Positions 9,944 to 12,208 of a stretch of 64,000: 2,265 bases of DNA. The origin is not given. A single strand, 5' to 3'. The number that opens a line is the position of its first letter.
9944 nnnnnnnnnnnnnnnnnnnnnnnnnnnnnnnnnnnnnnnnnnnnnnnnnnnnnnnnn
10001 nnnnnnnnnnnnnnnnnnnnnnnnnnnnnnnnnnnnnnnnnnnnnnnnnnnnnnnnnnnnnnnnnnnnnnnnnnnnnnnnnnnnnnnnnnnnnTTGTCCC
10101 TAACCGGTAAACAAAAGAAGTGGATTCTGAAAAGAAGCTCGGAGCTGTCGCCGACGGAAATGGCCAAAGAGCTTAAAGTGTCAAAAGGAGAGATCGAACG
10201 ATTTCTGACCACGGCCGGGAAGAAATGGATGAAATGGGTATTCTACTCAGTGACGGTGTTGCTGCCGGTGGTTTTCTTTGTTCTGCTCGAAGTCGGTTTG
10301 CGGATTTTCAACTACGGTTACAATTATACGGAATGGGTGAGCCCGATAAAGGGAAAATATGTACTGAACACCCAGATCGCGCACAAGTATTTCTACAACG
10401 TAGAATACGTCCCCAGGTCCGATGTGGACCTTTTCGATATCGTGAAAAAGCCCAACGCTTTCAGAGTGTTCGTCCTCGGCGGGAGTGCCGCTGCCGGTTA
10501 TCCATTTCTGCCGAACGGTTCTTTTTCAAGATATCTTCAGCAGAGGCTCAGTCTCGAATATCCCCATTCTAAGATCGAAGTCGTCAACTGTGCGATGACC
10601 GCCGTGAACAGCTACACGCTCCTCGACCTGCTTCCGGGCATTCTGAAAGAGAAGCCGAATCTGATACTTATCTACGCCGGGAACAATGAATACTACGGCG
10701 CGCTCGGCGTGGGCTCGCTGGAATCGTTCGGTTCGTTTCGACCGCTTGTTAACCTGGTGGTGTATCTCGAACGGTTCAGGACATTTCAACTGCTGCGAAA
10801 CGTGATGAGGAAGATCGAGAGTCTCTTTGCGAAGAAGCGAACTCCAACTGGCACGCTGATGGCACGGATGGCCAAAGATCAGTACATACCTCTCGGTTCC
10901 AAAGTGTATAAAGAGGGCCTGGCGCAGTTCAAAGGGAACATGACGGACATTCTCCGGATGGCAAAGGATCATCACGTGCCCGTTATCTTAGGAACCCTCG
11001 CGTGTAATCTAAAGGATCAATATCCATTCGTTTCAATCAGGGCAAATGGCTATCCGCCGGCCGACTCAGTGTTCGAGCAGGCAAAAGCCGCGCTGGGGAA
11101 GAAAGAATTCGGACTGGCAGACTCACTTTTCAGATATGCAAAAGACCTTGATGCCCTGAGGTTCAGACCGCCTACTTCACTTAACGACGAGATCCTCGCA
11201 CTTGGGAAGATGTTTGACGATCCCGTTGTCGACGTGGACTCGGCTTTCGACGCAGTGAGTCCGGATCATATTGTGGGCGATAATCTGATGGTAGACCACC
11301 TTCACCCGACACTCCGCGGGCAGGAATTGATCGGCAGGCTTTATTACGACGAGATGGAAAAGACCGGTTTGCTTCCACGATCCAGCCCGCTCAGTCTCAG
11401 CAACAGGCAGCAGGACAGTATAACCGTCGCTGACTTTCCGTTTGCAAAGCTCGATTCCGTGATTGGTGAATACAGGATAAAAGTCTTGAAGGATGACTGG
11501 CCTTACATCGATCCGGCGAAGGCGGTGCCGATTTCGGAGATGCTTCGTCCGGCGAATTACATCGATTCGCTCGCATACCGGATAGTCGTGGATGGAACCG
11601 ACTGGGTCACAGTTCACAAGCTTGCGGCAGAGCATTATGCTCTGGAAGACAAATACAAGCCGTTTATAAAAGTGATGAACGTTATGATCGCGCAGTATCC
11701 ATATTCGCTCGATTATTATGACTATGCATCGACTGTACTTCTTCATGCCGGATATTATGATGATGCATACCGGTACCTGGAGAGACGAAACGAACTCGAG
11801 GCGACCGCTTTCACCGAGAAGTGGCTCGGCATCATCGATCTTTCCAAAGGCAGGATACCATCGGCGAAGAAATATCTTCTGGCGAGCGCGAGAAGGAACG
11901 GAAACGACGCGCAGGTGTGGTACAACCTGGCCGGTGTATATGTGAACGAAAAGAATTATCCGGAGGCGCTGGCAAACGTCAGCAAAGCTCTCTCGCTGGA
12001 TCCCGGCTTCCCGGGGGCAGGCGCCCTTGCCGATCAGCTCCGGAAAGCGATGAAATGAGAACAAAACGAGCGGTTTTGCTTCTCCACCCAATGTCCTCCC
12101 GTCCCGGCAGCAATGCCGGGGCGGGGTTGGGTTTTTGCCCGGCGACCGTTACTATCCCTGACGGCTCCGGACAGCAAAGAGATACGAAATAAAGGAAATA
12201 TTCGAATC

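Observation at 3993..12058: Uncharacterised coupled operon: GH66-like hydrolase, 14-blade propeller, BNR/Ycf48-like propeller and SGNH-TPR membrane protein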

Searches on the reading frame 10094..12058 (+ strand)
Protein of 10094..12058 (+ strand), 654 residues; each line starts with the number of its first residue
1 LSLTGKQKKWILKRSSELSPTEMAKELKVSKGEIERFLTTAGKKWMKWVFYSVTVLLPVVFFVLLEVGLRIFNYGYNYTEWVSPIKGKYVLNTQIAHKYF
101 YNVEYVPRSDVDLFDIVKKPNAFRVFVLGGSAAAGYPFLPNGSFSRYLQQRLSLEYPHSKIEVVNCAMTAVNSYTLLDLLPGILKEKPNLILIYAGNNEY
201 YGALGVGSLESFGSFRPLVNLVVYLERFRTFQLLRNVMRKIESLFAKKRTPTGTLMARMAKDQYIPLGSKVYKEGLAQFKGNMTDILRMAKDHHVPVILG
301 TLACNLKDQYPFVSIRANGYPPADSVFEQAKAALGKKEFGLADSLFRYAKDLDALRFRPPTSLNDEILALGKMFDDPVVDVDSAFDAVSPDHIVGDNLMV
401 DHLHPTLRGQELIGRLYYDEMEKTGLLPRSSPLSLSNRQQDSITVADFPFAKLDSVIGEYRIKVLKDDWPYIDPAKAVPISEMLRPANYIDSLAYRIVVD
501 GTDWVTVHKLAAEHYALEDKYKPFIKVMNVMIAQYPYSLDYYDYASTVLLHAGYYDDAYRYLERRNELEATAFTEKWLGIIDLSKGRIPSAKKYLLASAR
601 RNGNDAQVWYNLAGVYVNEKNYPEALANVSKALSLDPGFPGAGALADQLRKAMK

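Call 6: search_protein_families(library=pfam, proteins=[window:10094-12058:+], max_evalue=0.01)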
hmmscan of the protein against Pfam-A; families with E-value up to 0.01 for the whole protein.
window:10094-12058:+ (654 aa): 10 families
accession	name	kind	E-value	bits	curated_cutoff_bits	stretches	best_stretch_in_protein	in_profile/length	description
PF13472.12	Lipase_GDSL_2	-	1e-07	33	32.9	1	127-412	1-178/178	GDSL-like Lipase/Acylhydrolase family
PF00515.34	TPR_1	-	1.9e-06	27.9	27.8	1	606-639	1-34/34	Tetratricopeptide repeat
PF07719.23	TPR_2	-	2.9e-06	27.4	27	1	606-638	1-33/34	Tetratricopeptide repeat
PF13428.12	TPR_14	-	7.2e-06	26.6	23.5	0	607-641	2-36/44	Tetratricopeptide repeat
PF13432.12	TPR_16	-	8.8e-05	23.3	32.7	1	581-638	6-63/65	Tetratricopeptide repeat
PF00657.28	Lipase_GDSL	-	0.00033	21.3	23.6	0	125-204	1-93/208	GDSL-like Lipase/Acylhydrolase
PF13181.12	TPR_8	-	0.00086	19.7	25.7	1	606-637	1-32/34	Tetratricopeptide repeat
PF25062.1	ARM_TT21_N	-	0.0011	19.2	40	1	541-639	102-201/222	Tetratricopeptide repeat protein 21 N-terminal ARM repeat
PF14559.12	TPR_19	-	0.0028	18.4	25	0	584-640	3-59/68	Tetratricopeptide repeat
PF13424.12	TPR_12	-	0.0051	17.4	30.1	0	606-635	3-32/77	Tetratricopeptide repeat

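Call 7: search_protein_families(library=ncbifam, proteins=[window:10094-12058:+], max_evalue=0.01)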
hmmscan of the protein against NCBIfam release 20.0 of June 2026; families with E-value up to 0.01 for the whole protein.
window:10094-12058:+ (654 aa): 5 families
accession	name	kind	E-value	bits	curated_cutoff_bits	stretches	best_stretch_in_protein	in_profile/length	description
TIGR02917.1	PEP_TPR_lipo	equivalog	1.3e-05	23.4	312.2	0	509-597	333-422/899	XrtA/PEP-CTERM system TPR-repeat protein PrsT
NF047558.1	TPR_END_plus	domain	0.00013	21.8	32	1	608-638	1-31/56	TPR end-of-group domain-containing protein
NF040959.1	MamA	equivalog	0.00025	20.6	200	1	541-637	39-170/204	magnetosome protein MamA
NF007819.1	PRK10528.1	equivalog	0.0033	17.1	270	0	124-200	30-105/210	multifunctional acyl-CoA thioesterase I/protease I/lysophospholipase L1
NF008520.0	PRK11447.1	equivalog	0.0056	14.5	858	1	561-637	257-334/1157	cellulose synthase complex outer membrane protein BcsC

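Call 10: find_encoding_contigs(protein=window:10094-12058:+, flank=10000, max_places=6)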
Protein window:10094-12058:+ (654 aa): no gene with exactly this product is on record in the collection.

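Call 12: find_homologous_proteins(query=window:10094-12058:+)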
Query window:10094-12058:+ (654 aa): 2522 proteins with E <= 0.001 among 8000 candidates; the best 120 are listed.
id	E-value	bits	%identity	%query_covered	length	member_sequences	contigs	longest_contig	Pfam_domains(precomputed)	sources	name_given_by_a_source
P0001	0.0e+0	1439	100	97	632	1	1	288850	PF00515.35,PF13428.13,PF13472.13,PF07719.24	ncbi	-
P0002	0.0e+0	1111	74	100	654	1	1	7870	PF14559.13,PF13472.13,PF13181.13,PF07719.24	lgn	-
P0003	0.0e+0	1082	78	93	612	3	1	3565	PF14559.13,PF13472.13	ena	-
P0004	0.0e+0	1069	77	90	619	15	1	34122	PF14559.13,PF13472.13,PF07719.24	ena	-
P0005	0.0e+0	1063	72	98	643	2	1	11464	PF13472.13,PF00657.29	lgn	-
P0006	0.0e+0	1046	70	100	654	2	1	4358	PF14559.13,PF25062.2,PF13432.13,PF13472.13,PF07719.24,PF00657.29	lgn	-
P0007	0.0e+0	1027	70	97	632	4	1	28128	PF14559.13,PF13414.13,PF00515.35,PF13432.13,PF13472.13,PF07719.24,PF00657.29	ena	-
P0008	0.0e+0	1017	73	92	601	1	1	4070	PF14559.13,PF13432.13,PF13472.13,PF07719.24,PF00657.29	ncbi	-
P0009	2.7e-296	1003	73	92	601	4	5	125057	PF14559.13,PF13428.13,PF13472.13,PF07719.24,PF00657.29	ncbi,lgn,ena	-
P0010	5.4e-296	1002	70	97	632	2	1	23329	PF13472.13,PF00657.29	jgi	-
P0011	1.1e-294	997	71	93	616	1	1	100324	PF14559.13,PF00515.35,PF13472.13,PF07719.24,PF00657.29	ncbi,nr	ncbi:MAG: GDSL-type esterase/lipase family protein [Bacteroidetes bacterium]|nr:GDSL-type esterase/l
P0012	9.0e-294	994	70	97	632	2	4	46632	PF14559.13,PF13472.13,PF07719.24,PF00657.29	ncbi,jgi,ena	-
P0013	4.1e-287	972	67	97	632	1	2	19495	PF14559.13,PF13472.13,PF00657.29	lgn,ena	-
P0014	5.5e-283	959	64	100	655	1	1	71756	PF14559.13,PF25062.2,PF00515.35,PF13428.13,PF13472.13,PF07719.24,PF00657.29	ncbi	ncbi:MAG: tetratricopeptide repeat protein [Ignavibacteriaceae bacterium]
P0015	1.6e-280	950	65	100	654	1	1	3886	PF14559.13,PF13472.13,PF00657.29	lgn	-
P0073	1.9e-239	815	56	100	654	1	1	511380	PF14559.13,PF13472.13,PF13181.13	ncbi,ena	-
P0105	2.0e-217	742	50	100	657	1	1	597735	PF14559.13,PF00515.35,PF13424.13,PF13432.13,PF13428.13,PF13472.13,PF13181.13,PF07719.24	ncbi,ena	-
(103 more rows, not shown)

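Call 13: find_encoding_contigs(protein=P0001, flank=10000, max_places=3)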
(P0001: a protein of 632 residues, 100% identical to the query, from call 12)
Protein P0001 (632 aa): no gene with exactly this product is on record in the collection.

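Call 14: find_encoding_contigs(protein=P0014, flank=10000, max_places=3)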
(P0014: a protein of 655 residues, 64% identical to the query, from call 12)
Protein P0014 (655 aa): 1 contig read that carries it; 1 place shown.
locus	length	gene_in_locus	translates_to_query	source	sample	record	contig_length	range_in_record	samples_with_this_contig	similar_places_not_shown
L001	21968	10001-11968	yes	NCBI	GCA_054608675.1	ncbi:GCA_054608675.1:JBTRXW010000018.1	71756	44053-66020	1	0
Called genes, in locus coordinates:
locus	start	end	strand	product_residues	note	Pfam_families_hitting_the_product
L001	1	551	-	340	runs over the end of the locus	PF00480:ROK, PF02685:Glucokinase (weak)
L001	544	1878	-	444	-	PF07690:MFS_1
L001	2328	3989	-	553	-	PF00128:Alpha-amylase, PF09154:Alpha-amy_C_pro, PF18962:Por_Secre_tail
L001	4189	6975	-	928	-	PF16561:AMPK1_CBM, PF22352:K319L-like_PKD (weak), PF00128:Alpha-amylase, PF18962:Por_Secre_tail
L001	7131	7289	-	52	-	PF19451:DUF5989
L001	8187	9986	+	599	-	PF00128:Alpha-amylase, PF16657:Malt_amylase_C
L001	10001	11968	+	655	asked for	PF00657:Lipase_GDSL (faint), PF13472:Lipase_GDSL_2 (weak), PF07719:TPR_2 (faint), PF13428:TPR_14 (faint), PF25062:ARM_TT21_N (faint), PF14559:TPR_19 (weak), PF00515:TPR_1 (weak)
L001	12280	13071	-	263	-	PF00254:FKBP_C, PF13424:TPR_12 (faint), PF13414:TPR_11 (faint), PF13431:TPR_17 (faint), PF00515:TPR_1, PF07719:TPR_2 (weak), PF13181:TPR_8 (weak)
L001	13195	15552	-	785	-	PF00128:Alpha-amylase (faint), PF13860:FlgD_ig, PF18962:Por_Secre_tail (faint)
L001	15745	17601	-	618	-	PF00686:CBM_20 (faint), PF18962:Por_Secre_tail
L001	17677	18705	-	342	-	-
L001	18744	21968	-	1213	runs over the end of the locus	-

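Call 15: find_encoding_contigs(protein=P0073, flank=10000, max_places=2)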
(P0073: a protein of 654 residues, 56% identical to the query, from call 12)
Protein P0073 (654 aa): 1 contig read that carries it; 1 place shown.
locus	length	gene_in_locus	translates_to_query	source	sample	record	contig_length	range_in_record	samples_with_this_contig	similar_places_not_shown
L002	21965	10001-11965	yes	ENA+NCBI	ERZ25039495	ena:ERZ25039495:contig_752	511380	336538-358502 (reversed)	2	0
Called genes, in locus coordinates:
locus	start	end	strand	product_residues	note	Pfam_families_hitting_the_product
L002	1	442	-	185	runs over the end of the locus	-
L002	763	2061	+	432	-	PF01590:GAF (weak), PF13185:GAF_2, PF13492:GAF_3 (weak), PF02518:HATPase_c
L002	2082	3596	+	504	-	PF00512:HisKA, PF02518:HATPase_c, PF00072:Response_reg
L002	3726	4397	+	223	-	PF14360:PAP2_C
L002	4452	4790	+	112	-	-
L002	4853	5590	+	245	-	PF13175:AAA_15 (weak), PF13476:AAA_23 (weak), PF00005:ABC_tran, PF13304:AAA_21 (faint)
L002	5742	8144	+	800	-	PF02922:CBM_48 (weak), PF16561:AMPK1_CBM, PF00128:Alpha-amylase, PF10438:Cyc-maltodext_C (faint), PF16657:Malt_amylase_C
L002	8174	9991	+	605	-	PF00128:Alpha-amylase, PF16657:Malt_amylase_C, PF22026:Alpha-amylase_C_2 (weak)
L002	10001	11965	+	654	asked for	PF13472:Lipase_GDSL_2 (weak), PF13181:TPR_8 (faint), PF14559:TPR_19 (weak)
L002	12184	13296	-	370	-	PF18962:Por_Secre_tail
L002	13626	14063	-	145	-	-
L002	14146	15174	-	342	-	PF19572:PorV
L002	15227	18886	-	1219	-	-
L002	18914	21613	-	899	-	PF13620:CarboxypepD_reg, PF13715:CarbopepD_reg_2, PF07715:Plug, PF00593:TonB_dep_Rec_b-barrel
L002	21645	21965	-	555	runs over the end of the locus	PF13623:SurA_N_2 (faint), PF13145:Rotamase_2, PF13616:Rotamase_3, PF00639:Rotamase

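Call 16: find_encoding_contigs(protein=P0105, flank=10000, max_places=2)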
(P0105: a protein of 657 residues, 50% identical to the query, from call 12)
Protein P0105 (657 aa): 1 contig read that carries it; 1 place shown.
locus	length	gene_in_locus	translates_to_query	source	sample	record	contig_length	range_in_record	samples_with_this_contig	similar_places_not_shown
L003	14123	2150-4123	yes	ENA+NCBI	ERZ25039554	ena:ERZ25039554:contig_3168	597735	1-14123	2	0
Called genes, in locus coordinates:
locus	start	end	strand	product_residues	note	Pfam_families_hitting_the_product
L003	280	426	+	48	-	-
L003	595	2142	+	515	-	PF00128:Alpha-amylase, PF16657:Malt_amylase_C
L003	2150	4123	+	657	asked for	PF13472:Lipase_GDSL_2 (faint), PF07719:TPR_2 (faint), PF13424:TPR_12 (faint), PF13428:TPR_14 (faint), PF13181:TPR_8 (faint), PF13432:TPR_16 (weak), PF14559:TPR_19, PF00515:TPR_1 (weak)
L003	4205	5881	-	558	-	PF00686:CBM_20 (faint), PF02922:CBM_48 (faint), PF18962:Por_Secre_tail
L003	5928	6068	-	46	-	-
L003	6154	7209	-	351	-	PF19572:PorV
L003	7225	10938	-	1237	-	-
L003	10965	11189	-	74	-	-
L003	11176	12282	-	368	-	PF00593:TonB_dep_Rec_b-barrel, PF25183:OMP_b-brl_4 (weak), PF14905:OMP_b-brl_3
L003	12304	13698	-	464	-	PF13620:CarboxypepD_reg, PF13715:CarbopepD_reg_2, PF07715:Plug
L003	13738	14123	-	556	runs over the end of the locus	PF13623:SurA_N_2 (weak), PF13145:Rotamase_2 (weak), PF13616:Rotamase_3, PF00639:Rotamase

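Call 17: find_encoding_contigs(protein=P0009, flank=10000, max_places=2)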
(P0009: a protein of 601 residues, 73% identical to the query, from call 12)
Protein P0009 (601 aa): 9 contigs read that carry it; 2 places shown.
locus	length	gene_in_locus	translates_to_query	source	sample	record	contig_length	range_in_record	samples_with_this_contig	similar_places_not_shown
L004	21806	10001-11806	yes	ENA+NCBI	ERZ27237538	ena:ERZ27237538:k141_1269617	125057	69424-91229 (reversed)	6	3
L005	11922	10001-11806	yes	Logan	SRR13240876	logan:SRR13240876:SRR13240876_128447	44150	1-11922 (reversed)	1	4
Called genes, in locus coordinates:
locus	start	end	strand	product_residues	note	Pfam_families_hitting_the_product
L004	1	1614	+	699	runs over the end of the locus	PF13199:Glyco_hydro_66, PF18962:Por_Secre_tail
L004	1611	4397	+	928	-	-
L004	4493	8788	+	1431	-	PF22352:K319L-like_PKD (weak), PF00128:Alpha-amylase, PF23915:SusG_C (faint), PF13860:FlgD_ig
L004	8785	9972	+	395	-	-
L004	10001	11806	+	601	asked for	PF00657:Lipase_GDSL (faint), PF13472:Lipase_GDSL_2 (weak), PF13428:TPR_14 (faint), PF07719:TPR_2 (faint), PF14559:TPR_19 (faint)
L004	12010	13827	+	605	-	PF02543:Carbam_trans_N, PF16861:Carbam_trans_C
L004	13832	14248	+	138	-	PF19588:SxtJ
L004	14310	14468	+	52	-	PF19451:DUF5989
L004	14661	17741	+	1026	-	PF19077:Big_13 (faint), PF00128:Alpha-amylase, PF18962:Por_Secre_tail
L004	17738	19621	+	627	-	PF13145:Rotamase_2 (faint)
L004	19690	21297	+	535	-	PF07690:MFS_1, PF13347:MFS_2, PF07690:MFS_1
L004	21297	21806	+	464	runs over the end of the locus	PF00128:Alpha-amylase, PF14701:hDGE_amylase (weak)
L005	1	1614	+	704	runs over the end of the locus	PF13199:Glyco_hydro_66, PF18962:Por_Secre_tail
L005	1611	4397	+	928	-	-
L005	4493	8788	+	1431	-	PF22352:K319L-like_PKD (weak), PF00128:Alpha-amylase, PF23915:SusG_C (faint), PF13860:FlgD_ig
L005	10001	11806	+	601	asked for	PF00657:Lipase_GDSL (faint), PF13472:Lipase_GDSL_2 (weak), PF13428:TPR_14 (faint), PF07719:TPR_2 (faint), PF14559:TPR_19 (faint)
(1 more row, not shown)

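Call 32: fold_search(model_id=the predicted structure, library=pdb)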
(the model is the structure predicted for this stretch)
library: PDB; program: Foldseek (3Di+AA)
matches with E <= 10: 1638; with E <= 0.001: 128
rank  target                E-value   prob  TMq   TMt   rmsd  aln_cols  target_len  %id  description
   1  9gzg_A                1.7e-06  1.00  0.21  0.78   3.1       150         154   22  Crystal structure of CTPR4E4 mutant (released 2025-10-15)
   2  1w3b_A                9.0e-06  1.00  0.20  0.32  21.2       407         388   15  The superhelical TPR domain of O-linked GlcNAc transferase reveals structural similarities to importin alpha. (released 2004-09-09)
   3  8chy                  1.3e-05  1.00  0.21  0.46  18.0       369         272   14  Crystal structure of an 8-repeat consensus TPR superhelix with Zinc. (released 2024-02-21)
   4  8a3t_F                1.7e-05  1.00  0.24  0.30  24.1       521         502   12  S. cerevisiae APC/C-Cdh1 complex (released 2022-08-31)
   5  9qhb                  1.8e-05  1.00  0.22  0.49  18.4       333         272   14  Crystal structure of 16-repeat CTPR protein with eliminated coordination sites (released 2025-10-22)
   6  9qhc_A                2.3e-05  1.00  0.22  0.50  18.3       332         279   13  Crystal structure of 8-repeat CTPR protein with eliminated coordination sites (released 2025-10-22)
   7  1w3b_B                4.3e-05  1.00  0.22  0.38  17.7       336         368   14  The superhelical TPR domain of O-linked GlcNAc transferase reveals structural similarities to importin alpha. (released 2004-09-09)
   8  9qhc_B                4.5e-05  1.00  0.22  0.50  18.5       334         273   14  Crystal structure of 8-repeat CTPR protein with eliminated coordination sites (released 2025-10-22)
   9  2y4t_B                4.5e-05  1.00  0.13  0.20  18.9       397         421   12  Crystal structure of the human co-chaperone P58(IPK) (released 2011-08-10)
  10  8cm9_B                4.9e-05  1.00  0.19  0.18   4.0       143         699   19  Structure of human O-GlcNAc transferase in complex with UDP and tP11 (released 2023-10-04)
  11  4gyy_A                5.6e-05  1.00  0.20  0.19   3.3       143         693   19  Crystal structure of human O-GlcNAc Transferase with UDP-5SGlcNAc and a peptide substrate (released 2012-10-31)
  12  1na0_A                6.1e-05  1.00  0.17  0.89   1.7       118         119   26  Design of Stable alpha-Helical Arrays from an Idealized TPR Motif (released 2003-06-03)
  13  3vtx_A                6.1e-05  1.00  0.20  0.69   4.2       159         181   18  Crystal structure of MamA protein (released 2012-10-31)
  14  3vtx_B                7.0e-05  1.00  0.20  0.68   4.2       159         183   18  Crystal structure of MamA protein (released 2012-10-31)
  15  3vty_C                7.3e-05  1.00  0.21  0.70   3.8       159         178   19  Crystal structure of MamA (released 2012-10-31)
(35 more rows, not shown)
